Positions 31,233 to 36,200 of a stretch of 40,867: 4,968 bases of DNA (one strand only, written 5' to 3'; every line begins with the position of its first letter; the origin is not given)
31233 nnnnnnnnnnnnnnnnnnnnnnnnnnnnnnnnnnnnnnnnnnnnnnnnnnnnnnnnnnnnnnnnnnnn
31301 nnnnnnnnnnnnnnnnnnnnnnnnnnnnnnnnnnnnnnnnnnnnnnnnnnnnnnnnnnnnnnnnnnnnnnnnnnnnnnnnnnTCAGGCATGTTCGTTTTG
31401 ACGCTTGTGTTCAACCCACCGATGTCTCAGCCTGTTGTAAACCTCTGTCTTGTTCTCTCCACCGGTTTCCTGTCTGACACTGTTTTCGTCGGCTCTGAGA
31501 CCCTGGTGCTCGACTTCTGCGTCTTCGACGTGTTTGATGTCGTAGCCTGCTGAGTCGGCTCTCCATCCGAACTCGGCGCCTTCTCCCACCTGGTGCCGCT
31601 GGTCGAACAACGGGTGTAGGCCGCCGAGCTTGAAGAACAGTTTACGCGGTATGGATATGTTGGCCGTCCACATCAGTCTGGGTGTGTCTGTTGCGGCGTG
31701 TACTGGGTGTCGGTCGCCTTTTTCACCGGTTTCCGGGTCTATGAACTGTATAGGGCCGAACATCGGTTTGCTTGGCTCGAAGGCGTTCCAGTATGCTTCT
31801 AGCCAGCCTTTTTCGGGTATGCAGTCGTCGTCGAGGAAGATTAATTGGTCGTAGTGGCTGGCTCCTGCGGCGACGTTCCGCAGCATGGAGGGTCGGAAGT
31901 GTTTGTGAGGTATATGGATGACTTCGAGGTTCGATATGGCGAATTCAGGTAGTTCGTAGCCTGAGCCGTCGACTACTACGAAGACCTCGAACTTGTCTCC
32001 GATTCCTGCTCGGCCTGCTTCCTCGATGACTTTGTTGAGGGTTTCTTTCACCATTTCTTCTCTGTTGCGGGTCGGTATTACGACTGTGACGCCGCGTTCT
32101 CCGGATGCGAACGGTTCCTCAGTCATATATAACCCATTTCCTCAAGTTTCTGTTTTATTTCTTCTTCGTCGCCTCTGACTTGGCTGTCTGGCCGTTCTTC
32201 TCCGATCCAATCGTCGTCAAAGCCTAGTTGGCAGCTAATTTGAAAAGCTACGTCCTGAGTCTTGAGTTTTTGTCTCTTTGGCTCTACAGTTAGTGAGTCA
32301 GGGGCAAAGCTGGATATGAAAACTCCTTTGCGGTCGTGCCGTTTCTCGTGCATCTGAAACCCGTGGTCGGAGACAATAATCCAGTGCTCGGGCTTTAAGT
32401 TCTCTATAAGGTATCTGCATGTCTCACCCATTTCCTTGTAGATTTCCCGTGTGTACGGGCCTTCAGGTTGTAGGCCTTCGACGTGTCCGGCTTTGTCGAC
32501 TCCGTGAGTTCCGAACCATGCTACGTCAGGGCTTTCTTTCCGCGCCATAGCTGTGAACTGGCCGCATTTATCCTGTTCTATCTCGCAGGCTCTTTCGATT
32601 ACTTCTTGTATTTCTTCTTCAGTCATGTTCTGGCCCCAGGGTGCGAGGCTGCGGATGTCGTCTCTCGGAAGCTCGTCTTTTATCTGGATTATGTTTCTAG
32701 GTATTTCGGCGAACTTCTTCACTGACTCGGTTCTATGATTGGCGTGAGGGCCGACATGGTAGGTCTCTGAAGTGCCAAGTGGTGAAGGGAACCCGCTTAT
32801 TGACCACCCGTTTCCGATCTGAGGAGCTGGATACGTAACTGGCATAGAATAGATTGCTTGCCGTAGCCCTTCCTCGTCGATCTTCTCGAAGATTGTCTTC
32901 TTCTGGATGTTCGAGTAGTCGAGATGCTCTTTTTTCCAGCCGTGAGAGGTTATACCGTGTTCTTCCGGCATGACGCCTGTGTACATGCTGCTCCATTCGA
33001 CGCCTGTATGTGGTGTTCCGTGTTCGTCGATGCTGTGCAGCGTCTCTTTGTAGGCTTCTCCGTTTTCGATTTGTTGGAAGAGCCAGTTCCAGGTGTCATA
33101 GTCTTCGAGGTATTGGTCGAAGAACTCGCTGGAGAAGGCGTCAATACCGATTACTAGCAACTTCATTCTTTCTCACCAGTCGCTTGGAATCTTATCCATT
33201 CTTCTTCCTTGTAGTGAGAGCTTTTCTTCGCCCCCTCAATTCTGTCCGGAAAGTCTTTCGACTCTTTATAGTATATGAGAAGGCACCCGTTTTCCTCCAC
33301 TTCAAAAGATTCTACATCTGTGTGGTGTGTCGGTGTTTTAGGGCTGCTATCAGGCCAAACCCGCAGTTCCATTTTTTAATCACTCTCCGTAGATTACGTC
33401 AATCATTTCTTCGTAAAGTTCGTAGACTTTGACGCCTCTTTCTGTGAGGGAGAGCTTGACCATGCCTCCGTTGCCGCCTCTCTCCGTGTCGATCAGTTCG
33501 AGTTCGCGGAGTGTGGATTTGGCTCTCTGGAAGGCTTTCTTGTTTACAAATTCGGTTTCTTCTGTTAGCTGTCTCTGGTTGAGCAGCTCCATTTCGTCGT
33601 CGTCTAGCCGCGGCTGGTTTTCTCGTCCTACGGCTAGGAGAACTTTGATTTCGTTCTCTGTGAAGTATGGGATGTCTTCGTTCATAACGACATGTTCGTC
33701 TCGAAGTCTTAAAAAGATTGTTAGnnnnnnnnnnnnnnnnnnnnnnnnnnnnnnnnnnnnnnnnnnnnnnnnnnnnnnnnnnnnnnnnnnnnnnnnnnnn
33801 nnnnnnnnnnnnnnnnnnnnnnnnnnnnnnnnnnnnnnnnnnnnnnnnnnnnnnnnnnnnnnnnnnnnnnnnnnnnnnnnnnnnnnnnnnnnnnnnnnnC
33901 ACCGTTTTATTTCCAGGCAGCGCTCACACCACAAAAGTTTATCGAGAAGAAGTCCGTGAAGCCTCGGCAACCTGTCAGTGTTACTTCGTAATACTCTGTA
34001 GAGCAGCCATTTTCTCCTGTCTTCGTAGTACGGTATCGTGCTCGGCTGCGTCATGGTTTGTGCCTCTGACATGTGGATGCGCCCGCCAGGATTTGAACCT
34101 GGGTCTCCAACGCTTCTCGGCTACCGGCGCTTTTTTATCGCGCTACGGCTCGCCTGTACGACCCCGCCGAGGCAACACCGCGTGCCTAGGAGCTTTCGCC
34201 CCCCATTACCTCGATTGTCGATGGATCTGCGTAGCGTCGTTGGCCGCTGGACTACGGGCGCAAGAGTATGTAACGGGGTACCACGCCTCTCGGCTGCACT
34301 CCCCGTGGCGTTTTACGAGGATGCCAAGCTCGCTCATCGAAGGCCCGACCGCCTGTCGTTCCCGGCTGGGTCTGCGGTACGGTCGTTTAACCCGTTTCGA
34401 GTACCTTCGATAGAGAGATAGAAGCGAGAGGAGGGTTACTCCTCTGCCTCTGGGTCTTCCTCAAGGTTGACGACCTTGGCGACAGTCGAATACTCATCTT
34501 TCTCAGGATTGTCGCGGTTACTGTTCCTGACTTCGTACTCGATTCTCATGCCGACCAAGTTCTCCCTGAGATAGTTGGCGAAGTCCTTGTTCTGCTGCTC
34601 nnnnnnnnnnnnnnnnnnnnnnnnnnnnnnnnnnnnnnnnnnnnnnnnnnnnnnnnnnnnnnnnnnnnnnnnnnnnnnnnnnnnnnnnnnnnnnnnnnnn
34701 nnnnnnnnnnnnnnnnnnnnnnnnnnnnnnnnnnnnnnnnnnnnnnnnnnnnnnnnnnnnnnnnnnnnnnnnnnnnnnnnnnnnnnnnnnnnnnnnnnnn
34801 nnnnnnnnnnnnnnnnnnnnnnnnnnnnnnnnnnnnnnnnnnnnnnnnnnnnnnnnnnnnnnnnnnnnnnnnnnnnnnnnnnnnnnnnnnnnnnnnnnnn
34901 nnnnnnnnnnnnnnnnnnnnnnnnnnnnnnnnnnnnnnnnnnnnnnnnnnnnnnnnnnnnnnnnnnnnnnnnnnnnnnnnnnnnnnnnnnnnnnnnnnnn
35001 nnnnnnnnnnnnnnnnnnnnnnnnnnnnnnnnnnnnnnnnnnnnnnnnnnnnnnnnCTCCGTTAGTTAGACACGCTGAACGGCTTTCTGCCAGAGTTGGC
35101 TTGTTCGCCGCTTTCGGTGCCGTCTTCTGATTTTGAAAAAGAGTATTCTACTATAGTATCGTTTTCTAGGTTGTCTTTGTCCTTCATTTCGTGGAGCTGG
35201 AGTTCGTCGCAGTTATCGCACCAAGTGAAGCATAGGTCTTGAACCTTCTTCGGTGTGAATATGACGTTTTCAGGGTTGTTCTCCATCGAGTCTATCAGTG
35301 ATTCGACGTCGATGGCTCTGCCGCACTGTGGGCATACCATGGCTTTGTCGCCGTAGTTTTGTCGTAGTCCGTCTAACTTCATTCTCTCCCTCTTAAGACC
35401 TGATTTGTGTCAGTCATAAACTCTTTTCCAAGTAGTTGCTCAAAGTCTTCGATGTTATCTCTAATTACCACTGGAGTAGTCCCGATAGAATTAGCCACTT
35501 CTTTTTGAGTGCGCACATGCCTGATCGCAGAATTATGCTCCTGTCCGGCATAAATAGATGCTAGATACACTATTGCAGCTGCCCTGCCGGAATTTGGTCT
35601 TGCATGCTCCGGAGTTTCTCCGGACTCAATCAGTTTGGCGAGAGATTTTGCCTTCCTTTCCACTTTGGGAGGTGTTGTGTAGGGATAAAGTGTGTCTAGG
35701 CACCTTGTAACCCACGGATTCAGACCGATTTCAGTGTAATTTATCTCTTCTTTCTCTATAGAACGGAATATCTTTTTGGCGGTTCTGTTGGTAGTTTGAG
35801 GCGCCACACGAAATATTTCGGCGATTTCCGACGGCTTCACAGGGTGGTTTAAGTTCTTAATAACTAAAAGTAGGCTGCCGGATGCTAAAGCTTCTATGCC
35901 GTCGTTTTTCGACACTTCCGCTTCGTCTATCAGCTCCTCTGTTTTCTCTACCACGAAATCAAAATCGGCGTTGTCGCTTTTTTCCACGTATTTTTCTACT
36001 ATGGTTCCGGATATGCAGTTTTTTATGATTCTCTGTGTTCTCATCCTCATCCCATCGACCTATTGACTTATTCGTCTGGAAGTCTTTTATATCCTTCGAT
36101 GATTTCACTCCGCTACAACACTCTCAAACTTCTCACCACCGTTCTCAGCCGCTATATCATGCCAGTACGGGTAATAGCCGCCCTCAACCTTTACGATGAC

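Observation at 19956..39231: A conserved promoter/leader cassette defines a second promoter class for early/middle operons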

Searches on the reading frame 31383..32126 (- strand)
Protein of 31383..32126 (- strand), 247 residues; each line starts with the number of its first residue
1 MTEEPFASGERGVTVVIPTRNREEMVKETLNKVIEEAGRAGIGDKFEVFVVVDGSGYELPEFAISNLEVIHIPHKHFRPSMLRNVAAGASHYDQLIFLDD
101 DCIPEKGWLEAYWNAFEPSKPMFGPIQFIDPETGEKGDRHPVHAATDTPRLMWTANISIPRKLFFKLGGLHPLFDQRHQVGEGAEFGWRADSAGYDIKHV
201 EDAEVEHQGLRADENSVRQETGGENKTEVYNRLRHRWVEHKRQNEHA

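Call 17: search_protein_families(library=pfam, max_evalue=0.01, proteins=[window:31383-32126:-])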
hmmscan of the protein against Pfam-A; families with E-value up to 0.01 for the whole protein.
window:31383-32126:- (247 aa): 3 families
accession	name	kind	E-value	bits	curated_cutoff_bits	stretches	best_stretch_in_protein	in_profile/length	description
PF00535.33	Glycos_transf_2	-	2.4e-15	57.3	23.3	1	14-141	1-130/168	Glycosyl transferase family 2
PF13641.12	Glyco_tranf_2_3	-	4.3e-10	40.4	27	1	13-238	3-228/230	Glycosyltransferase like family 2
PF10111.15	Glyco_tranf_2_2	-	0.0004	20.4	27.3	1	14-105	1-95/276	Glycosyltransferase like family 2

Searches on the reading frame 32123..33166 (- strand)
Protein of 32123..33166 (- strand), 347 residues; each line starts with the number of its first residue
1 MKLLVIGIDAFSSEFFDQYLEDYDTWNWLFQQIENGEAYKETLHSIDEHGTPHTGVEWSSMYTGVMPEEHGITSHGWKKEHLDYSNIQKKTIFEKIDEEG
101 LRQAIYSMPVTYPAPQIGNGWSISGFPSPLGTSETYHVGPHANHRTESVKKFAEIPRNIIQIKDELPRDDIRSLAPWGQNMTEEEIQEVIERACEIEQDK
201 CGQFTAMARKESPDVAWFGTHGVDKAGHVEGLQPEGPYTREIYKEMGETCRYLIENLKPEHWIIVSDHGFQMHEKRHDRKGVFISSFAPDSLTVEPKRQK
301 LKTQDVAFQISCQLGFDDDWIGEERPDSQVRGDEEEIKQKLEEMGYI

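Call 17: search_protein_families(library=pfam, max_evalue=0.01, proteins=[window:32123-33166:-])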
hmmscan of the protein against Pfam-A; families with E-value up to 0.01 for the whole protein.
window:32123-33166:- (347 aa): 1 family
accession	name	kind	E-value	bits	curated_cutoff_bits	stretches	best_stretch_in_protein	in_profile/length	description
PF01663.27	Phosphodiest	-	1.2e-18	68.3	23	1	3-339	1-281/342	Type I phosphodiesterase / nucleotide pyrophosphatase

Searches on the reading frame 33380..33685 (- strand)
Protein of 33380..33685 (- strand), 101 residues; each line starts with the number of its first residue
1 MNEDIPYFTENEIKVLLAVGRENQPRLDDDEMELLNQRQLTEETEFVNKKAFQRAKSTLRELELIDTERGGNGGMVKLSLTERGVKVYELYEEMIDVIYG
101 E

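Call 16: search_protein_families(library=pfam, max_evalue=0.01, proteins=[window:33380-33685:-])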
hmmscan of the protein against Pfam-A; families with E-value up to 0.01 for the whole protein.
window:33380-33685:- (101 aa): 0 families

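Call 34: search_protein_families(library=ncbifam, max_evalue=0.1, proteins=[window:33380-33685:-])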
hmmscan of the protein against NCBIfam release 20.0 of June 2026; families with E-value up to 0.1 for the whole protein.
window:33380-33685:- (101 aa): 1 family
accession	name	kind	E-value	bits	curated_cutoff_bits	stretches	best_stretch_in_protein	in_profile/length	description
NF041852.1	trans_reg_HypR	equivalog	0.015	15.2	180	1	35-94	23-80/139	redox-sensitive transcriptional regulator HypR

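Call 63: search_protein_families(library=pfam, max_evalue=1, proteins=[window:33380-33685:-])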
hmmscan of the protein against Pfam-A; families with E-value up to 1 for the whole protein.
window:33380-33685:- (101 aa): 3 families
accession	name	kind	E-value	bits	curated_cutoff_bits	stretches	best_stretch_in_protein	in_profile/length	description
PF04458.17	DUF505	-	0.011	14.6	28.7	1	10-93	90-140/622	Protein of unknown function (DUF505)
PF23336.1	HTH_TbsP_C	-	0.017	15.6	27.1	1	32-69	52-89/121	Transcriptional regulator TbsP-like, C-terminal HTH domain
PF02082.26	Rrf2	-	0.021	15.4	30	1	33-92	22-79/132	Iron-dependent Transcriptional regulator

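Call 68: predict_structure(protein=window:33380-33685:-)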
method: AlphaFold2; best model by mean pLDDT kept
length: 101 residues; sequences in the alignment: 1
mean_pLDDT: 50.2   pTM: 0.39
mean pLDDT of the five models: 50.2, 47.4, 46.6, 39.8, 34.9
residues with pLDDT >= 90: 0; 70-90: 0; 50-70: 61; < 50: 40
segments of 3 or more residues with pLDDT < 50: 1-8, 24-27, 35-40, 64-76
pLDDT, mean of each block of 10 residues (from residue 1): 42 54 49 48 50 56 44 44 61 54 44
secondary structure, 60 per line:
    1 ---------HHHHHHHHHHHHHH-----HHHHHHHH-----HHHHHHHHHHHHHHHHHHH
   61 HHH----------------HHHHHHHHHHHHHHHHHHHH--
elements in order: H10-23 H29-36 H42-63 H80-99

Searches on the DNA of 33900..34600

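Call 37: search_rna_families(source=window, start=33900, end=34600, threshold=evalue, max_evalue=1, show_alignments=2)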
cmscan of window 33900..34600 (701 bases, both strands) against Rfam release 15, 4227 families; matches with E-value up to 1: 3.
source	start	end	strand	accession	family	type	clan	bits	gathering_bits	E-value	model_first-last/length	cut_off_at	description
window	34078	34130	-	RF00005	tRNA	Gene; tRNA;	CL00001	27.8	29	0.0014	1-71/71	no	tRNA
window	34077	34130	+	RF04354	Plastid-ycf2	Cis-reg;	-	20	65.7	0.21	1-75/75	no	Plastid-ycf2 5UTR RNA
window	34079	34130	-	RF01684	mascRNA-menRNA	Gene;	-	18.1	42.5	0.74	1-56/56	no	MALAT1-associated small cytoplasmic RNA/MEN beta RNA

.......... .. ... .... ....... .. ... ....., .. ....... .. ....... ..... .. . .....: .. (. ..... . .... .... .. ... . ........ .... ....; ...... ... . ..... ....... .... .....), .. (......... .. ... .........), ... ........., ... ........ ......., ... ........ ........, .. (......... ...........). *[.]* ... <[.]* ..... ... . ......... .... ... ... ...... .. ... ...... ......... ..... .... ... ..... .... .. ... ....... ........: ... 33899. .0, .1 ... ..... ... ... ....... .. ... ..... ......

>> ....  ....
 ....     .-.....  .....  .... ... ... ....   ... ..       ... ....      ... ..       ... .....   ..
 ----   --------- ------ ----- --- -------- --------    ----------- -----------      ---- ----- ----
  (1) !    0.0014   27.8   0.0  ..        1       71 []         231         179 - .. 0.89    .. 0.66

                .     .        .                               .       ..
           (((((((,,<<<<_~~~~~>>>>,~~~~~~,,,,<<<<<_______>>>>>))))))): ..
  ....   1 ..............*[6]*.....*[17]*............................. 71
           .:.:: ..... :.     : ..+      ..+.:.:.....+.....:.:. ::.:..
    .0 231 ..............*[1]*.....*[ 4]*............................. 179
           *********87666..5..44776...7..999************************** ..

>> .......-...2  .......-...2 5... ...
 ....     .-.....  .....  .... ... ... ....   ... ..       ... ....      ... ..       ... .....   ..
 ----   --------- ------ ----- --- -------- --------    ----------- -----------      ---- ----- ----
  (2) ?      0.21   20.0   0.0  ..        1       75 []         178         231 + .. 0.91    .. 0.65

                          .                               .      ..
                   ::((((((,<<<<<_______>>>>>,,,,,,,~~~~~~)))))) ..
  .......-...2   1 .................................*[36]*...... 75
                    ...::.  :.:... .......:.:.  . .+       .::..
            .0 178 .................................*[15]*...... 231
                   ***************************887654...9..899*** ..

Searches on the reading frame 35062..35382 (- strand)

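Call 63: search_protein_families(library=pfam, max_evalue=1, proteins=[window:35062-35382:-])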
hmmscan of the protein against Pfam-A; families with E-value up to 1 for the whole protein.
window:35062-35382:- (106 aa): 5 families
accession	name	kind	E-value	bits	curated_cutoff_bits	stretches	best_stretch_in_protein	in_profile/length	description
PF18508.7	zf_C2H2_13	-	0.0017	18.4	26.5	1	16-35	19-38/42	Zinc finger domain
PF08421.16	Methyltransf_13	-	0.022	15.4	31.3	1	45-71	34-60/62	Putative zinc binding domain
PF24460.1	DUF7575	-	0.028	14.2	28.5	1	14-27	3-16/28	Domain of unknown function (DUF7575)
PF06573.16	Churchill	-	0.084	13.6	25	0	7-31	79-103/112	Churchill protein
PF13240.11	Zn_Ribbon_1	-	0.3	11.4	25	1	11-23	10-22/23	zinc-ribbon domain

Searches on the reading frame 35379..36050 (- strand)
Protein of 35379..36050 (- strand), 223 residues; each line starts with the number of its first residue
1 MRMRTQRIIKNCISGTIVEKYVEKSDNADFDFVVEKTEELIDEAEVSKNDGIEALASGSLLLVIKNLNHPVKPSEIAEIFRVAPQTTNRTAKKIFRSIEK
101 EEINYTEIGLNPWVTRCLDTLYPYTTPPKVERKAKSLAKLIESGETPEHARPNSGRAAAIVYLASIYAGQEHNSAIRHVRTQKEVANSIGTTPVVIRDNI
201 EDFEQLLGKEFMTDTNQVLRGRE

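Call 16: search_protein_families(library=pfam, max_evalue=0.01, proteins=[window:35379-36050:-])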
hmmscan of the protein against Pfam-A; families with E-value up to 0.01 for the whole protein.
window:35379-36050:- (223 aa): 3 families
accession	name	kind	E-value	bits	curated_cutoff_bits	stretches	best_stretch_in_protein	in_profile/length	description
PF04860.17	Phage_portal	-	0.00077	19.2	39.1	1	74-117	225-268/321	Phage portal protein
PF13545.12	HTH_Crp_2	-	0.00095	19.5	27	0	173-204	17-47/70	Crp-like helix-turn-helix domain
PF00382.24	TFIIB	-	0.005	17.3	23.6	0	127-172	22-66/92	Transcription factor TFIIB repeat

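Call 18: find_encoding_contigs(protein=window:35379-36050:-, flank=10000, max_places=6)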
Protein window:35379-36050:- (223 aa): no gene with exactly this product is on record in the collection.

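Call 19: find_related_loci(query=window:35379-36050:-, collection=viral_contigs, flank=10000)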
Query window:35379-36050:- (223 aa) in viral_contigs; peptide patterns used: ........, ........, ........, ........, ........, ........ (x = any residue, [..] = any of these).
23 stretches matched a pattern, but none encodes a relative of the query by tblastn (E <= 1e-3).

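Call 33: search_solved_structures(query=window:35379-36050:-, max_evalue=1, show_alignments=2)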
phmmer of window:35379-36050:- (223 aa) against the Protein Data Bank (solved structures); distinct sequences matched with E-value up to 1: 8.
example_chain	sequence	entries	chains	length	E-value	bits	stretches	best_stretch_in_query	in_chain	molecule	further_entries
2phg_A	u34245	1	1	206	0.046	17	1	43-199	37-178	Transcription initiation factor IIB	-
1c9b_A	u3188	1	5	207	0.047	17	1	43-199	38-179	GENERAL TRANSCRIPTION FACTOR IIB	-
1tfb_A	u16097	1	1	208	0.047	17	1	43-199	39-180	TFIIB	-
5wh1_A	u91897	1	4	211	0.049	16.9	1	43-199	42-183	Transcription initiation factor IIB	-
1vol_A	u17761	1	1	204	0.069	16.5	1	47-199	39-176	PROTEIN (TRANSCRIPTION FACTOR IIB (TFIIB))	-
29vf_M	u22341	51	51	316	0.15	15.4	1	43-199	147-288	Transcription initiation factor IIB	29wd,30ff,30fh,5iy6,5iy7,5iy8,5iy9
9dbf_A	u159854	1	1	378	0.23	14.7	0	98-169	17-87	Tet4 Variant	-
9dbd_A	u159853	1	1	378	0.43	13.9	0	98-169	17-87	Tet4 Variant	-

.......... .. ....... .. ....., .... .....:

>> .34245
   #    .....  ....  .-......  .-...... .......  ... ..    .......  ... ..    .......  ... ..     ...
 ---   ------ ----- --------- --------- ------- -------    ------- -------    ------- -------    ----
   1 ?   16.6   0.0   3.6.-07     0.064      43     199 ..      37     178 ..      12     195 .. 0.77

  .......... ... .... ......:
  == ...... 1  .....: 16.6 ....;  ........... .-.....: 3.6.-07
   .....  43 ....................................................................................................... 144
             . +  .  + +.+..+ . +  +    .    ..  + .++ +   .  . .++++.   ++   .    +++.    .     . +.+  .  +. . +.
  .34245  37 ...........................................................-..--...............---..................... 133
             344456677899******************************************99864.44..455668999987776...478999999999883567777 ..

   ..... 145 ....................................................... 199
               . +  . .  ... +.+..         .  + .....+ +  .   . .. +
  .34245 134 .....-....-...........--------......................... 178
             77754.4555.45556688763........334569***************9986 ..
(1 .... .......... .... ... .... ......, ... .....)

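Call 34: search_protein_families(library=ncbifam, max_evalue=0.1, proteins=[window:35379-36050:-])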
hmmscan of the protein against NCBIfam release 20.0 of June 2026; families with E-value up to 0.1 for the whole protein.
window:35379-36050:- (223 aa): 4 families
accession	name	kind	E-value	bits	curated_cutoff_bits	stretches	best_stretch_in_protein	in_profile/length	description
NF001658.0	PRK00423.1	subfamily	6.3e-08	32.1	384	1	49-205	163-304/312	transcription initiation factor IIB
TIGR01537.1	portal_HK97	equivalog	0.017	14.3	112.05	1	74-119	240-283/343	phage portal protein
NF033787.1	HTH_BldC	subfamily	0.018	14.9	77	1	72-92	4-24/49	BldC family transcriptional regulator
NF003378.0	PRK04452.1-4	subfamily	0.048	12.5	634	1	5-142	37-173/384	acetyl-CoA decarbonylase/synthase complex subunit delta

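Call 58: find_homologous_proteins(query=window:35379-36050:-, max_evalue=0.001)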
Query window:35379-36050:- (223 aa): 1 proteins with E <= 0.001 among 289 candidates.
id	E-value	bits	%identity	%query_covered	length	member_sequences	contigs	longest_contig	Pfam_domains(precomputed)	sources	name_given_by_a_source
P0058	3.0e-139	480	100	99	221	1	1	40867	-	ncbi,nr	ncbi:MAG: hypothetical protein SVV03_02670 [Candidatus Nanohaloarchaea archaeon]|nr:hypothetical pro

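Call 77: search_protein_representatives(protein=window:35379-36050:-)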
Query: 223 residues. Proteins with E-value up to 0.001 (for the whole library): 2; up to 1e-10: 1; up to 1e-30: 1. The best 2 are listed.
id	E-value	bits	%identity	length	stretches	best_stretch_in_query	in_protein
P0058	9.7e-140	479.7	100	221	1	3-223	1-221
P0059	3.8e-04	36.9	39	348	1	45-203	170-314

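Call 90: list_cluster_members(proteins=[P0059])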
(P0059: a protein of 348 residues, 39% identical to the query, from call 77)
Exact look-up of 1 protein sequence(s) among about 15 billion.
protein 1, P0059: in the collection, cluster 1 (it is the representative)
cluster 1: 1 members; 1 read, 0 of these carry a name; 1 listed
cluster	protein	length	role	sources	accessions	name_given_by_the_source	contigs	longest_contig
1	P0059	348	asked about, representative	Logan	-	-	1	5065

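Call 91: search_protein_families(library=pfam, max_evalue=0.001, proteins=[P0059])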
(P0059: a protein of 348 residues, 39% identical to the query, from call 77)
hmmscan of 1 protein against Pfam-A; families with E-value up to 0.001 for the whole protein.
P0059 (348 aa): 2 families
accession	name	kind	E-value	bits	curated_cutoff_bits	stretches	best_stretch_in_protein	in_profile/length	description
PF00382.24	TFIIB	-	2.5e-33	114.4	23.6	2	226-314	2-89/92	Transcription factor TFIIB repeat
PF08271.17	Zn_Ribbon_TF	-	1.4e-08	34.6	29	1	28-67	2-42/43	TFIIB zinc-binding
